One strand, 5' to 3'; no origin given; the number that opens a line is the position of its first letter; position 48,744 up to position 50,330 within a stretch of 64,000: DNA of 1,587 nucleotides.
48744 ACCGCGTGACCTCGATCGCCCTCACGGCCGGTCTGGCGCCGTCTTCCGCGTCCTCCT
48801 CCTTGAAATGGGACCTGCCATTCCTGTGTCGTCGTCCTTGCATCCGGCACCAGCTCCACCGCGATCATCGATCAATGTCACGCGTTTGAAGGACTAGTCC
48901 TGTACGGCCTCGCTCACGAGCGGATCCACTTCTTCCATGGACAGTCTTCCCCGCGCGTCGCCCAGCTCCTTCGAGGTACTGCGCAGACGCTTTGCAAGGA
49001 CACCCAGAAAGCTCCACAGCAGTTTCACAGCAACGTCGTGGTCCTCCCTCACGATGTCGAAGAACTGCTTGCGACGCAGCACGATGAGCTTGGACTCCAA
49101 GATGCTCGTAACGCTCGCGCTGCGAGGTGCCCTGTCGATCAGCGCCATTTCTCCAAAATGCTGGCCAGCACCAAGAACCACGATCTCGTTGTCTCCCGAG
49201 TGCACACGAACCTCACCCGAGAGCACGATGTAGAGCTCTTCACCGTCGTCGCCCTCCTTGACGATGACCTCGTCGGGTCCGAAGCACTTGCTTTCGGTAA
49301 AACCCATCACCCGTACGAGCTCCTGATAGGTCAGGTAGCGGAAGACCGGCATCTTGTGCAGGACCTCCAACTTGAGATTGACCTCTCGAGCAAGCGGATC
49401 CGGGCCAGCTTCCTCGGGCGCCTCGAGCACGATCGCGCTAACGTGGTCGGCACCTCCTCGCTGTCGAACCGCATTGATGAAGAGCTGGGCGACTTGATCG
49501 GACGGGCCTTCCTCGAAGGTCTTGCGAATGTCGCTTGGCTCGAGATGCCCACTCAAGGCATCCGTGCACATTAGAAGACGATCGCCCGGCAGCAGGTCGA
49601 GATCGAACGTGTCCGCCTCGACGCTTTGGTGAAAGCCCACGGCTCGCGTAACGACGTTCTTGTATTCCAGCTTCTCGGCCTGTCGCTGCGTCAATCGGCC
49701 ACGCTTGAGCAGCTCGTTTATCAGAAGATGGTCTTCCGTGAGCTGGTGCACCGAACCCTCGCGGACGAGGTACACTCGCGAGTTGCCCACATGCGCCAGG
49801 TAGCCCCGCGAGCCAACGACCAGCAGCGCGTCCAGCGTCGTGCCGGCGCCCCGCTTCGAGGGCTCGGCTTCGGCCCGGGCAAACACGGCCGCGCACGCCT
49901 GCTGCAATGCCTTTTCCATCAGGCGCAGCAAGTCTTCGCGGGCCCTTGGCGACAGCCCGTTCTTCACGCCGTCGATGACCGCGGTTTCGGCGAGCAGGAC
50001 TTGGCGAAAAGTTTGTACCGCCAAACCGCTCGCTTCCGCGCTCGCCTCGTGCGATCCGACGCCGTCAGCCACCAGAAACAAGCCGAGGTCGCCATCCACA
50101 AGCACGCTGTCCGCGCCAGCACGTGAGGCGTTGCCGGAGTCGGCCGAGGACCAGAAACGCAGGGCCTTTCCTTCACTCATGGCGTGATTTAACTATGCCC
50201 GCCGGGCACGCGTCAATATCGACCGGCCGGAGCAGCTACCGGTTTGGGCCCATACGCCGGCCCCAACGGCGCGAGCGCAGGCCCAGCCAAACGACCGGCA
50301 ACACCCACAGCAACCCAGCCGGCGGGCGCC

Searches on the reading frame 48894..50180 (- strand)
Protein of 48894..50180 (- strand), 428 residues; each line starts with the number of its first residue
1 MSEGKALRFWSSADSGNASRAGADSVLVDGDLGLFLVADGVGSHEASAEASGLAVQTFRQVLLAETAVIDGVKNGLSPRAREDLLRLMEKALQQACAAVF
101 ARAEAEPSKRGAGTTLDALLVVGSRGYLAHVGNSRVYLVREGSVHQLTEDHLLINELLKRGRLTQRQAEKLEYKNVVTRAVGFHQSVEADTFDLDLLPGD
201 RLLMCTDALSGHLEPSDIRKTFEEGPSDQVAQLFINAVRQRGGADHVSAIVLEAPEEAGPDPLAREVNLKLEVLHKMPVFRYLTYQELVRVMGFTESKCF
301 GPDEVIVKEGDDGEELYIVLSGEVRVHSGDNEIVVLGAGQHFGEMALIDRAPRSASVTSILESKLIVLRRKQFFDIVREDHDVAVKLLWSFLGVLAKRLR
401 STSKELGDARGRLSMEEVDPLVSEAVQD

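Call 65: search_protein_families(library=pfam, proteins=[window:48894-50180:-], max_evalue=0.00001)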
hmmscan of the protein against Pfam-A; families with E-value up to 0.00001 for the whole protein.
window:48894-50180:- (428 aa): 3 families
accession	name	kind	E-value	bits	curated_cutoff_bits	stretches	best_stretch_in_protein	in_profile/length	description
PF00027.35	cNMP_binding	-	1e-20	73.9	27.5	1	300-379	4-88/89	Cyclic nucleotide-binding domain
PF13672.11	PP2C_2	-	1.8e-12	47.7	24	1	29-215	21-181/209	Protein phosphatase 2C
PF00481.26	PP2C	-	2.5e-07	31.1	20.3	1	82-156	70-145/255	Protein phosphatase 2C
